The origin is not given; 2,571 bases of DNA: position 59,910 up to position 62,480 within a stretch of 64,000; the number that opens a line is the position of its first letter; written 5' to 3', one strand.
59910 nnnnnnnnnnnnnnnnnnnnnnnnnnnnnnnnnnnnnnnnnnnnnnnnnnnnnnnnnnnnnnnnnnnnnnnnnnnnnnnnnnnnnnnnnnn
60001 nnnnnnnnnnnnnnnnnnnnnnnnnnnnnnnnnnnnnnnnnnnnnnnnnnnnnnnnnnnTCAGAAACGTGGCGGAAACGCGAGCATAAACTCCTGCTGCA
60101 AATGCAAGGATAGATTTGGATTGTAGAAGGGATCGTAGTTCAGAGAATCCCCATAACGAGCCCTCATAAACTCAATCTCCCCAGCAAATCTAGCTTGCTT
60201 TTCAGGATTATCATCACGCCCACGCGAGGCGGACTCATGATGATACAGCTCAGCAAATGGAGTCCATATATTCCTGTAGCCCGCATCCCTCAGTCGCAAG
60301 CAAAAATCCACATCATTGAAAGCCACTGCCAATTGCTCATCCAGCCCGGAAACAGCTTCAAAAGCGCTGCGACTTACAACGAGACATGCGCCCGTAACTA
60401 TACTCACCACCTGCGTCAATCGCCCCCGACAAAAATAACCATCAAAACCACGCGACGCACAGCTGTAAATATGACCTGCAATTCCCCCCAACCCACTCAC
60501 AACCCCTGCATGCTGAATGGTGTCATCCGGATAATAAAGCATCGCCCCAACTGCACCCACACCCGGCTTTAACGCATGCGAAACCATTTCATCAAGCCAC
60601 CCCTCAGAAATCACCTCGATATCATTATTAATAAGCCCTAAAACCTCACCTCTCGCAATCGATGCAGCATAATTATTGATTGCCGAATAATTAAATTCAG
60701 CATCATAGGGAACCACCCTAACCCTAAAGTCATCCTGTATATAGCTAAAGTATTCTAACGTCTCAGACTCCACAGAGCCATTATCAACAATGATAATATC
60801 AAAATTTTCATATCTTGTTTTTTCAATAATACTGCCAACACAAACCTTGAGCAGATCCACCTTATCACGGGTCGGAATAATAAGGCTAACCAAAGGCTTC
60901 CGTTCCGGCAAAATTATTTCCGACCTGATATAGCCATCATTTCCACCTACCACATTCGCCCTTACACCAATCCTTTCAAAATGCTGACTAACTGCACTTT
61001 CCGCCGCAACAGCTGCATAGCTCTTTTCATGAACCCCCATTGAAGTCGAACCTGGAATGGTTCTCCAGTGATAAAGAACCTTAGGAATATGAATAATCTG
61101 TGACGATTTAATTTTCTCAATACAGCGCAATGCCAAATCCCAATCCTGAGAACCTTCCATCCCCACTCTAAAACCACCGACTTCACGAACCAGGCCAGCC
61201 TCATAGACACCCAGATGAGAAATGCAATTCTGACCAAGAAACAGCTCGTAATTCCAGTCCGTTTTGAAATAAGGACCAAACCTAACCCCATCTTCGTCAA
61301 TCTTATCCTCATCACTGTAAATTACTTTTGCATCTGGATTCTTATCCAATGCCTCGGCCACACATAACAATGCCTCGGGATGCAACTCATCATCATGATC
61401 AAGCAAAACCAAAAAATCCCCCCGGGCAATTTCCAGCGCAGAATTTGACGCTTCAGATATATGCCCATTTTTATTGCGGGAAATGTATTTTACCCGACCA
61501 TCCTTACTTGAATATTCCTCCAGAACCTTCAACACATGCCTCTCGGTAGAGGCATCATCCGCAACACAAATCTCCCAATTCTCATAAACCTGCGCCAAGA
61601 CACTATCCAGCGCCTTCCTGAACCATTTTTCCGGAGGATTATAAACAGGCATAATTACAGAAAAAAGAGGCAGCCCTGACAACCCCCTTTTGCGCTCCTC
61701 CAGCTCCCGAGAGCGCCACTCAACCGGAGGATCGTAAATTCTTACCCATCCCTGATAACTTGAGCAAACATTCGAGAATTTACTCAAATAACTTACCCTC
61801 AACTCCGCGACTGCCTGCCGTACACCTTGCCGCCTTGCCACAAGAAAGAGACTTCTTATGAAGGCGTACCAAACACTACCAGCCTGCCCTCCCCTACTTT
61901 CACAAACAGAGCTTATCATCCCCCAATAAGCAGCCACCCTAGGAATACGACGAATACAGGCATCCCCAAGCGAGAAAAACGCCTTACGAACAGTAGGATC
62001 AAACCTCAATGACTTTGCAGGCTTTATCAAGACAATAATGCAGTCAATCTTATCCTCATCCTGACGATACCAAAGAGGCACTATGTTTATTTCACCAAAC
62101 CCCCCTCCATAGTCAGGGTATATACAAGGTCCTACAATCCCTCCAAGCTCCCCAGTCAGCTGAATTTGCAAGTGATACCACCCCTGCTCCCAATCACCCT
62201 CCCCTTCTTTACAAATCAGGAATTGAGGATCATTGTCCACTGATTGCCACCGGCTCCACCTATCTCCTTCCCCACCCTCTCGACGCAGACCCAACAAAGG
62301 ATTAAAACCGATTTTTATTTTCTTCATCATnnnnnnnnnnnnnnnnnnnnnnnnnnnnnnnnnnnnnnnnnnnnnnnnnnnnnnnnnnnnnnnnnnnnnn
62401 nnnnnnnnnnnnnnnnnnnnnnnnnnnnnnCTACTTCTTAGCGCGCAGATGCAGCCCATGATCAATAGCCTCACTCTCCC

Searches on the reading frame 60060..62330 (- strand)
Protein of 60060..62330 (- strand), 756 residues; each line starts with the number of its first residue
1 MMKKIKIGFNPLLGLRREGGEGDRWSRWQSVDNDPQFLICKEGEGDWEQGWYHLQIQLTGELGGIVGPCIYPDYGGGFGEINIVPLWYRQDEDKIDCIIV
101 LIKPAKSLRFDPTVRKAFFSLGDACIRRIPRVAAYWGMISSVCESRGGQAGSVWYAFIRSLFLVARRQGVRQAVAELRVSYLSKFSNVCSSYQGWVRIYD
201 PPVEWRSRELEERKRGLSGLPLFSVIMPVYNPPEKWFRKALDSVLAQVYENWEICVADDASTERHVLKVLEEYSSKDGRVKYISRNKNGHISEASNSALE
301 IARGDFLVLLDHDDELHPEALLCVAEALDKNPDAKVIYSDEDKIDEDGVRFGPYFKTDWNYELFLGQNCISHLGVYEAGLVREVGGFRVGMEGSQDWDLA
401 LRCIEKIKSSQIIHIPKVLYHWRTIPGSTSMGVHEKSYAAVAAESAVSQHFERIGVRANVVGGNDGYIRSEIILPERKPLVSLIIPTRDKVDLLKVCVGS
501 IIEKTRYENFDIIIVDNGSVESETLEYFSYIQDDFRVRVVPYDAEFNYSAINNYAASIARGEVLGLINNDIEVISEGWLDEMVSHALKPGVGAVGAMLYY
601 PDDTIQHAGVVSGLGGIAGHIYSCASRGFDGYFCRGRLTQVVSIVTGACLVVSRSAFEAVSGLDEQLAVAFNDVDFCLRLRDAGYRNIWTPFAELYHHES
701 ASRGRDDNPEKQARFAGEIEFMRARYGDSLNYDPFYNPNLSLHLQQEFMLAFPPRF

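Call 3: search_protein_families(library=ncbifam, proteins=[window:60060-62330:-])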
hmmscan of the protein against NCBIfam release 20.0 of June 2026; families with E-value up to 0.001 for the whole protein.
window:60060-62330:- (756 aa): 22 families
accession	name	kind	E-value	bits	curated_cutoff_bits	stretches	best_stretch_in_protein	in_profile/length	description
TIGR03965.1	mycofact_glyco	equivalog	1.7e-34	119.5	280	2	469-698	64-281/467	mycofactocin biosynthesis glycosyltransferase MftF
NF047683.1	TeichurnBiosyTuaG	equivalog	1.6e-28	100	400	2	221-356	6-138/252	teichuronic acid biosynthesis protein TuaG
TIGR04017.1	WcaA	equivalog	2.7e-26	92.8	495.75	2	221-405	5-190/279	colanic acid biosynthesis glycosyltransferase WcaA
NF007453.0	PRK10018.1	equivalog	1.3e-25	90.6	382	2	221-405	6-191/280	colanic acid biosynthesis glycosyltransferase WcaA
NF038299.1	EPS_HpsN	equivalog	4.9e-24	84.9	425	2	479-707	1-230/317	hormogonium polysaccharide biosynthesis glycosyltransferase HpsN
NF041875.1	EPS_EpsD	equivalog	4.9e-23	82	370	2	481-700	1-209/325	exopolysaccharide biosynthesis glycosyltransferase EpsD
NF007482.0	PRK10073.1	equivalog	4e-22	78.7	423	2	221-320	6-102/334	glycosyltransferase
NF050050.1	ProtGlycPglI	equivalog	1.5e-21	77.1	500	1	221-327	2-107/306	GalNAc(5)-diNAcBac-PP-undecaprenol beta-1,3-glucosyltransferase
NF053739.1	GlytfEpsEBac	equivalog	1.5e-20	73.3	450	1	221-351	1-130/265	glycosyltransferase EpsE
TIGR03937.1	PgaC_IcaA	equivalog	8.4e-20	71.1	422.3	2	208-334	32-156/407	poly-beta-1,6-N-acetyl-D-glucosamine synthase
TIGR04242.1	nodulat_NodC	equivalog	9.2e-16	57.8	550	1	180-324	9-152/395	chitooligosaccharide synthase NodC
NF041394.1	GtaseAglG_Halo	equivalog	1.6e-13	50.6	440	2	225-319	5-98/304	glucosyl-dolichyl phosphate glucuronosyltransferase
TIGR03111.1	glyc2_xrt_Gpos1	hypoth_equivalog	8.7e-13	47.8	363.95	1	212-344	40-176/439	TIGR03111 family XrtG-associated glycosyltransferase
NF038302.1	EPS_HpsE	equivalog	1.1e-09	37.7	300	1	223-319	3-102/307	hormogonium polysaccharide biosynthesis glycosyltransferase HpsE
TIGR04283.1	glyco_like_mftF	equivalog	6.6e-09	35.7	182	1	224-332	2-100/221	TIGR04283 family arsenosugar biosynthesis glycosyltransferase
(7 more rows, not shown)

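Call 7: search_protein_families(library=pfam, proteins=[window:60060-62330:-])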
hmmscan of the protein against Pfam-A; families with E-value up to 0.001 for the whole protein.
window:60060-62330:- (756 aa): 4 families
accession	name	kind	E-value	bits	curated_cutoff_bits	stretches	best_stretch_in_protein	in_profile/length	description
PF00535.33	Glycos_transf_2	-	1.1e-47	162.5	23.3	2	224-361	1-144/168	Glycosyl transferase family 2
PF13641.12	Glyco_tranf_2_3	-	1e-17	65.4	27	2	481-697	3-211/230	Glycosyltransferase like family 2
PF10111.15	Glyco_tranf_2_2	-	1.4e-14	54.7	27.3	1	224-410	1-206/276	Glycosyltransferase like family 2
PF13632.12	Glyco_trans_2_3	-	5.7e-08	33.2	27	1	633-700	61-125/198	Glycosyl transferase family group 2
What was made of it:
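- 60060..62330 (-): GT756, a bifunctional polymerase-type glycosyltransferase made of a beta-sandwich, a helical bundle and two GT-A (GT2) domains. It has low GC (45.8%) and is strain-variable. It is not a sulfotransferase. Pfam finds GT2 twice (call 7).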

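Call 56: find_homologous_proteins(query=window:60063-62330:-, max_evalue=1e-50)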
Query window:60063-62330:- (756 aa): 7875 proteins with E <= 1e-50 among 8000 candidates; the best 120 are listed.
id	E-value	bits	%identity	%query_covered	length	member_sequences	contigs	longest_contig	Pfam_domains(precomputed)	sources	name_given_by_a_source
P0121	0.0e+0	1689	95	100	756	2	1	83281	PF13632.13,PF10111.15,PF13641.13,PF00535.33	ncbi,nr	ncbi:family 2 glycosyl transferase [Lysobacteraceae bacterium NML95-0200]|nr:family 2 glycosyl trans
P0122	0.0e+0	1170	51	69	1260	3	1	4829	PF13632.13,PF10111.15,PF13641.13,PF00535.33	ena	-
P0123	0.0e+0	1045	60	100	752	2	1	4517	PF13632.13,PF13641.13,PF00535.33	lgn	-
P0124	0.0e+0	1031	59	100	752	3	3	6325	PF13632.13,PF13641.13,PF00535.33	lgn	-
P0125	4.6e-297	1006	58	100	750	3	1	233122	PF13632.13,PF10111.15,PF13641.13,PF00535.33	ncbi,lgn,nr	ncbi:family 2 glycosyl transferase [Lysobacteraceae bacterium NML08-0793]|nr:family 2 glycosyl trans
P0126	1.6e-296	1004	57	100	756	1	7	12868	PF13632.13,PF10111.15,PF13506.14,PF13641.13,PF00535.33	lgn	-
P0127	3.2e-265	900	55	96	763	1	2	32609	PF10111.15,PF13506.14,PF13641.13,PF00535.33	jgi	-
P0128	2.1e-263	894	54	98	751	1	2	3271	PF10111.15,PF13641.13,PF00535.33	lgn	-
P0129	7.3e-261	886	53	100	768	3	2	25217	PF10111.15,PF13506.14,PF13641.13,PF00535.33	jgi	jgi:O-antigen biosynthesis protein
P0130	1.7e-257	875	53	100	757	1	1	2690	PF10111.15,PF13506.14,PF13641.13,PF00535.33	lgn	-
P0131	3.1e-257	874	54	97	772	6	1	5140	PF10111.15,PF13506.14,PF13641.13,PF00535.33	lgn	-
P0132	8.7e-255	866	52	100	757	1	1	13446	PF10111.15,PF13641.13,PF00535.33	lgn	-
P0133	2.3e-254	865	54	96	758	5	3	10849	PF13632.13,PF10111.15,PF13506.14,PF13641.13,PF00535.33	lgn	-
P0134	3.3e-254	864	55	96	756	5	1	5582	PF13632.13,PF10111.15,PF13506.14,PF13641.13,PF00535.33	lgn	-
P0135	2.0e-251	855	55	96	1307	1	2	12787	PF10111.15,PF13641.13,PF00535.33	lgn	-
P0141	1.4e-248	845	53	95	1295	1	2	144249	PF13632.13,PF10111.15,PF13506.14,PF13641.13,PF00535.33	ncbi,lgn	ncbi:MAG: glycosyltransferase [Stenotrophomonas sp.]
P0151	1.4e-245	835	54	95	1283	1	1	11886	PF13469.13,PF10111.15,PF13506.14,PF13641.13,PF00535.33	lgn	-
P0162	1.3e-244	832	54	95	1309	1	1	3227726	PF10111.15,PF13506.14,PF13641.13,PF00535.33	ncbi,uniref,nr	ncbi:Putative glycosyl transferase, family 2 (modular protein) [uncultured Stenotrophomonas sp.]|uni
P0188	1.6e-241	822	53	95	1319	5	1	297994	PF13469.13,PF10111.15,PF13506.14,PF13641.13,PF00535.33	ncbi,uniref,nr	ncbi:glycosyltransferase [Pseudoxanthomonas jiangsuensis]|uniref:glycosyltransferase n=1 Tax=Pseudox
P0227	4.0e-237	808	49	100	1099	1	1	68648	PF13641.13,PF00535.33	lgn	-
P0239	1.0e-235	803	51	97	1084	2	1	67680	PF10111.15,PF13641.13,PF00535.33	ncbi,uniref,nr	ncbi:glycosyltransferase family 2 protein [Tahibacter sp.]|uniref:glycosyltransferase family 2 prote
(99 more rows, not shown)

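Call 57: search_protein_families(library=pfam, proteins=[P0188, P0151, P0162, P0141, P0122, P0239, P0227], max_evalue=0.01)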
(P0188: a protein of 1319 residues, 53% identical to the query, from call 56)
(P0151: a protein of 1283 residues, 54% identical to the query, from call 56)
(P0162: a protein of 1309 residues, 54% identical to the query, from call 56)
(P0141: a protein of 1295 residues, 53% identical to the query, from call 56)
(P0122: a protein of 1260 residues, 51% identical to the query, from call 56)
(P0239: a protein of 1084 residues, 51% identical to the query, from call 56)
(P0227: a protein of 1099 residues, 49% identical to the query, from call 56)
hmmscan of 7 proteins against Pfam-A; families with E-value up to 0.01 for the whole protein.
P0188 (1319 aa): 5 families
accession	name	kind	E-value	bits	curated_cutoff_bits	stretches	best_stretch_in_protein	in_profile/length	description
PF00535.33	Glycos_transf_2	-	1.7e-45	155.4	23.3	2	781-891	1-112/168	Glycosyl transferase family 2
PF13641.12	Glyco_tranf_2_3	-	1.7e-22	81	27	2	1036-1257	1-214/230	Glycosyltransferase like family 2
PF10111.15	Glyco_tranf_2_2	-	1.4e-10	41.6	27.3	1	1039-1258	1-219/276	Glycosyltransferase like family 2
PF13632.12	Glyco_trans_2_3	-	3.4e-06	27.4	27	1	1204-1272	74-129/198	Glycosyl transferase family group 2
PF13469.12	Sulfotransfer_3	-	5.3e-06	27.3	27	1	10-205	2-212/216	Sulfotransferase family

P0151 (1283 aa): 5 families
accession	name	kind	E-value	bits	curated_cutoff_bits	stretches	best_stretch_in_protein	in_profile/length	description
PF00535.33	Glycos_transf_2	-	1.7e-47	161.9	23.3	2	757-883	1-125/168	Glycosyl transferase family 2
PF13641.12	Glyco_tranf_2_3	-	2.3e-21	77.3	27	2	1012-1231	1-212/230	Glycosyltransferase like family 2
PF10111.15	Glyco_tranf_2_2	-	4.8e-15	56.2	27.3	2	757-941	1-204/276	Glycosyltransferase like family 2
PF13469.12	Sulfotransfer_3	-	1.1e-05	26.3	27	1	12-208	1-211/216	Sulfotransferase family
PF13632.12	Glyco_trans_2_3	-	0.00018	21.8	27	0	1179-1239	73-130/198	Glycosyl transferase family group 2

P0162 (1309 aa): 5 families
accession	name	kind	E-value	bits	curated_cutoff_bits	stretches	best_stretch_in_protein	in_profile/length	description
PF00535.33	Glycos_transf_2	-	2e-45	155.2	23.3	2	783-897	1-113/168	Glycosyl transferase family 2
PF13641.12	Glyco_tranf_2_3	-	9e-20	72.1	27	2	1038-1257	1-212/230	Glycosyltransferase like family 2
PF10111.15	Glyco_tranf_2_2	-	1.3e-15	58.1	27.3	1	783-967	1-204/276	Glycosyltransferase like family 2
PF13632.12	Glyco_trans_2_3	-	0.0012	19.1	27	0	1205-1261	73-126/198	Glycosyl transferase family group 2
PF13469.12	Sulfotransfer_3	-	0.0043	17.8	27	0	15-202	3-205/216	Sulfotransferase family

P0141 (1295 aa): 6 families
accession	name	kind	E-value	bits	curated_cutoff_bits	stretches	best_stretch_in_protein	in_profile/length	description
PF00535.33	Glycos_transf_2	-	2.1e-46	158.4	23.3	2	769-906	1-144/168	Glycosyl transferase family 2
PF13641.12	Glyco_tranf_2_3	-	1.5e-17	64.8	27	2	1024-1243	1-212/230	Glycosyltransferase like family 2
PF10111.15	Glyco_tranf_2_2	-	2.2e-12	47.5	27.3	1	769-953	1-204/276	Glycosyltransferase like family 2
PF13632.12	Glyco_trans_2_3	-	1.5e-05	25.4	27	1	1177-1247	65-126/198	Glycosyl transferase family group 2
PF13469.12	Sulfotransfer_3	-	0.0003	21.6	27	1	11-206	2-212/216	Sulfotransferase family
PF13506.12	Glyco_transf_21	-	0.0022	17.9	21.7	1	1100-1233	25-145/174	Glycosyl transferase family 21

P0122 (1260 aa): 8 families
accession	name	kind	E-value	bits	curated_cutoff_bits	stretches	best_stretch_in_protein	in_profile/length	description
PF00535.33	Glycos_transf_2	-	9.2e-96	319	23.3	4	729-886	1-164/168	Glycosyl transferase family 2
PF13641.12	Glyco_tranf_2_3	-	3.1e-37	129.2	27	3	989-1208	3-212/230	Glycosyltransferase like family 2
PF10111.15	Glyco_tranf_2_2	-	8.9e-32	111.1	27.3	4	730-912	2-203/276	Glycosyltransferase like family 2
PF13632.12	Glyco_trans_2_3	-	2.4e-08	34.4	27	0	1156-1213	74-127/198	Glycosyl transferase family group 2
PF13506.12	Glyco_transf_21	-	8.1e-06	25.8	21.7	0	1083-1196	43-143/174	Glycosyl transferase family 21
PF17078.10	SHE3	-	0.00083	19.6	30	0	175-248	131-204/228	SWI5-dependent HO expression protein 3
PF02709.20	Glyco_transf_7C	-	0.0049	16.9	23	0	1158-1196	23-61/78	N-terminal domain of galactosyltransferase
PF13704.12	Glyco_tranf_2_4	-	0.005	17.7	27.5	0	768-824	31-87/98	Glycosyl transferase family 2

P0239 (1084 aa): 4 families
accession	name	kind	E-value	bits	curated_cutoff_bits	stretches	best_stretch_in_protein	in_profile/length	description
PF00535.33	Glycos_transf_2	-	1.2e-43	149.4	23.3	2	540-648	1-108/168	Glycosyl transferase family 2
PF13641.12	Glyco_tranf_2_3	-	1.2e-17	65.2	27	2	798-1014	3-211/230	Glycosyltransferase like family 2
PF10111.15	Glyco_tranf_2_2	-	2.2e-07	31.1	27.3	1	540-721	1-201/276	Glycosyltransferase like family 2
PF13632.12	Glyco_trans_2_3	-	0.00053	20.3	27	0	963-1017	73-125/198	Glycosyl transferase family group 2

P0227 (1099 aa): 3 families
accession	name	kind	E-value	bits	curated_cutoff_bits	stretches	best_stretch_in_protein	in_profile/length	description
PF00535.33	Glycos_transf_2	-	1.5e-43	149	23.3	2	556-665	1-108/168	Glycosyl transferase family 2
PF13641.12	Glyco_tranf_2_3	-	2.4e-16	60.9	27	2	813-1026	3-208/230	Glycosyltransferase like family 2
PF10111.15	Glyco_tranf_2_2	-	0.00028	20.9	27.3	0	556-688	1-139/276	Glycosyltransferase like family 2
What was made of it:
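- The relatives with sulfotransferase-fused polymerases come from Stenotrophomonas and Pseudoxanthomonas (calls 56, 57).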

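Call 58: find_encoding_contigs(protein=P0125, flank=10000, max_places=3)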
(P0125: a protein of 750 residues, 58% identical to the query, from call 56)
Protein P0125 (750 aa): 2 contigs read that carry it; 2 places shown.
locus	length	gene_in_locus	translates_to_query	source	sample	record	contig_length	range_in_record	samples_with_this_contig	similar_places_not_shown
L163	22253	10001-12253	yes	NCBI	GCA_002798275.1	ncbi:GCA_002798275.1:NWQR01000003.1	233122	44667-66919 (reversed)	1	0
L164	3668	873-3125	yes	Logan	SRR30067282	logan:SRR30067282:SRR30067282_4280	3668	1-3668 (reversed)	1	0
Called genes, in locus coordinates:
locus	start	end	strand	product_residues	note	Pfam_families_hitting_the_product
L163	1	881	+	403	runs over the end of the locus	PF28597:T2SSF_N, PF00482:T2SSF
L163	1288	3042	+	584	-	-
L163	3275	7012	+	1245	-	PF00535:Glycos_transf_2, PF10111:Glyco_tranf_2_2 (weak), PF13641:Glyco_tranf_2_3, PF00534:Glycos_transf_1, PF13692:Glyco_trans_1_4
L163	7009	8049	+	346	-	PF00288:GHMP_kinases_N, PF08544:GHMP_kinases_C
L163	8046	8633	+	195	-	PF13580:SIS_2, PF01380:SIS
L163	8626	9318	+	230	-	PF00483:NTP_transferase, PF12804:NTP_transf_3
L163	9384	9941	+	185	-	PF08645:PNK3P (weak), PF00702:Hydrolase (faint), PF13419:HAD_2 (weak), PF13242:Hydrolase_like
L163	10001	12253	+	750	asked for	PF00535:Glycos_transf_2, PF10111:Glyco_tranf_2_2 (faint), PF13641:Glyco_tranf_2_3 (weak), PF13632:Glyco_trans_2_3 (faint), PF00535:Glycos_transf_2, PF13641:Glyco_tranf_2_3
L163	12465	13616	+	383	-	PF00005:ABC_tran, PF14524:Wzt_C (faint)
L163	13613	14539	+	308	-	PF13692:Glyco_trans_1_4, PF00534:Glycos_transf_1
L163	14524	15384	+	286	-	-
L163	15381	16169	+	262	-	PF00685:Sulfotransfer_1, PF13469:Sulfotransfer_3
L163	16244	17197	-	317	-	PF00535:Glycos_transf_2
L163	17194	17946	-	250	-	PF00912:Transgly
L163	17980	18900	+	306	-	PF01430:HSP33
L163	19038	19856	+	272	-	-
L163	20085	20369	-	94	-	-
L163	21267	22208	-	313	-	PF01012:ETF, PF00766:ETF_alpha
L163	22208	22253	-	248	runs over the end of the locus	PF01012:ETF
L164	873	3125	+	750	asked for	PF00535:Glycos_transf_2, PF10111:Glyco_tranf_2_2 (faint), PF13641:Glyco_tranf_2_3 (weak), PF13632:Glyco_trans_2_3 (faint), PF00535:Glycos_transf_2, PF13641:Glyco_tranf_2_3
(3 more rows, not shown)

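Call 59: find_encoding_contigs(protein=P0188, flank=10000, max_places=2)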
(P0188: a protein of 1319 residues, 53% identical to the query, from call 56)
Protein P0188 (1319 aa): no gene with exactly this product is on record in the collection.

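Call 60: find_encoding_contigs(protein=P0121, flank=10000, max_places=3)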
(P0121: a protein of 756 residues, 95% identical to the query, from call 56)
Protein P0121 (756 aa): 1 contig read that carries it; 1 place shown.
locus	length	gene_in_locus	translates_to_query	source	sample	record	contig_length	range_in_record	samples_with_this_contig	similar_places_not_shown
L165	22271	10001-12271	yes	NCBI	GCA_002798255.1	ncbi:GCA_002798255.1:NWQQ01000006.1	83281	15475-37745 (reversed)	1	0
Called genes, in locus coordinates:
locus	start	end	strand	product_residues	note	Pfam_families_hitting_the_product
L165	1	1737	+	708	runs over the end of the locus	PF02897:Peptidase_S9_N, PF02129:Peptidase_S15 (faint), PF00326:Peptidase_S9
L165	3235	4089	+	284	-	PF01678:DAP_epimerase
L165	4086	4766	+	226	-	PF04340:DUF484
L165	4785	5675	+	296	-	PF02899:Phage_int_SAM_1, PF13495:Phage_int_SAM_4 (weak), PF00589:Phage_integrase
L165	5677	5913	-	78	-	PF11730:DUF3297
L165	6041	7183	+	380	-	PF01471:PG_binding_1, PF03734:YkuD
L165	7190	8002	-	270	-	PF13340:DUF4096, PF01609:DDE_Tnp_1, PF13612:DDE_Tnp_1_3 (weak), PF13586:DDE_Tnp_1_2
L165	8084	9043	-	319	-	PF01012:ETF, PF00766:ETF_alpha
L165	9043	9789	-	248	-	PF01012:ETF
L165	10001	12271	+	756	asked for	PF00535:Glycos_transf_2, PF10111:Glyco_tranf_2_2 (weak), PF13641:Glyco_tranf_2_3 (weak), PF13632:Glyco_trans_2_3 (faint), PF00535:Glycos_transf_2, PF13641:Glyco_tranf_2_3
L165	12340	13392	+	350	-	PF00106:adh_short (faint), PF01073:3Beta_HSD, PF01370:Epimerase, PF02719:Polysacc_synt_2, PF04321:RmlD_sub_bind, PF07993:NAD_binding_4 (faint), PF16363:GDP_Man_Dehyd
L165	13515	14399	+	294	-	PF00483:NTP_transferase, PF12804:NTP_transf_3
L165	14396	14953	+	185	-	PF00908:dTDP_sugar_isom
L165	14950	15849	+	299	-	PF01370:Epimerase, PF04321:RmlD_sub_bind, PF02719:Polysacc_synt_2 (faint), PF16363:GDP_Man_Dehyd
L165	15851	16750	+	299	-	PF01507:PAPS_reduct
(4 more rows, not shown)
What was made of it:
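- NML95-0200, the closest relative, has an IS5 element and housekeeping genes beyond etfA (call 60).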

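Call 64: search_protein_families(library=pfam, proteins=[L163:15381-16169:+, L163:14524-15384:+, L163:1288-3042:+, L163:19038-19856:+, L163:3275-7012:+], max_evalue=1)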
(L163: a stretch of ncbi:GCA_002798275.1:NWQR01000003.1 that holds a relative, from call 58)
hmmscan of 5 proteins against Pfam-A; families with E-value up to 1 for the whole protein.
L163:15381-16169:+ (262 aa): 2 families
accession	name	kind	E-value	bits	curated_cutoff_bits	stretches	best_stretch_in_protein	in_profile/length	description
PF13469.12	Sulfotransfer_3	-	1.1e-13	52.4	27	2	41-207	67-213/216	Sulfotransferase family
PF00685.33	Sulfotransfer_1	-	2.3e-10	40.7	22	1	10-209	4-184/255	Sulfotransferase domain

L163:14524-15384:+ (286 aa): 3 families
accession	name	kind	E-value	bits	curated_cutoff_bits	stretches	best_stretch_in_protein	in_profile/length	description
PF13469.12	Sulfotransfer_3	-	0.0041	17.8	27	1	11-91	2-66/216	Sulfotransferase family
PF09037.16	Sulphotransf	-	0.033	14.1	22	0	13-32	4-23/244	Stf0 sulphotransferase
PF13401.12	AAA_22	-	0.19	12.5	27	1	11-66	8-55/130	AAA domain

L163:1288-3042:+ (584 aa): 1 family
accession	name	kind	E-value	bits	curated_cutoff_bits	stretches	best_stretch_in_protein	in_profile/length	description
PF20091.5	Abhydrolase_10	-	0.16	11.3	23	1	272-329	317-373/429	Alpha/beta hydrolase domain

L163:19038-19856:+ (272 aa): 1 family
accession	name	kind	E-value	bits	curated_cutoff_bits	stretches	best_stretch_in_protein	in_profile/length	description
PF24697.1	DUF7661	-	0.02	15.4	27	1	201-226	2-27/70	Domain of unknown function (DUF7661)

L163:3275-7012:+ (1245 aa): 13 families
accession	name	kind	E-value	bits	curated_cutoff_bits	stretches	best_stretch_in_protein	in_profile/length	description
PF13692.12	Glyco_trans_1_4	-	2e-25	90.1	27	1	1070-1205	4-142/142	Glycosyl transferases group 1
PF00535.33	Glycos_transf_2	-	2.5e-22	80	23.3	1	613-734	1-125/168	Glycosyl transferase family 2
PF13641.12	Glyco_tranf_2_3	-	5.7e-18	66.2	27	1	610-824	1-214/230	Glycosyltransferase like family 2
PF00534.26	Glycos_transf_1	-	1.3e-10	41.5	26.4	1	1061-1206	9-159/172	Glycosyl transferases group 1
PF10111.15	Glyco_tranf_2_2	-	1.5e-06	28.3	27.3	1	614-830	2-223/276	Glycosyltransferase like family 2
PF13506.12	Glyco_transf_21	-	9.5e-06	25.6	21.7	1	665-815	12-148/174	Glycosyl transferase family 21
PF13712.12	Glyco_tranf_2_5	-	0.0026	17.9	27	1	679-812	45-178/210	Glycosyltransferase like family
PF13632.12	Glyco_trans_2_3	-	0.032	14.5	27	1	763-860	67-142/198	Glycosyl transferase family group 2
PF02709.20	Glyco_transf_7C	-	0.052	13.6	23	1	758-816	9-67/78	N-terminal domain of galactosyltransferase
PF24423.1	OVT1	-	0.15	12.9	30.9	0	319-399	3-83/100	Major antigen, helical domain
PF13469.12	Sulfotransfer_3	-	0.38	11.4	27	0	8-41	2-22/216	Sulfotransferase family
PF11932.13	DUF3450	-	0.58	9.9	32.6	1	281-366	15-100/241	Protein of unknown function (DUF3450)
PF11418.13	Scaffolding_pro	-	0.6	11.2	25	0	423-464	27-68/100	Phi29 scaffolding protein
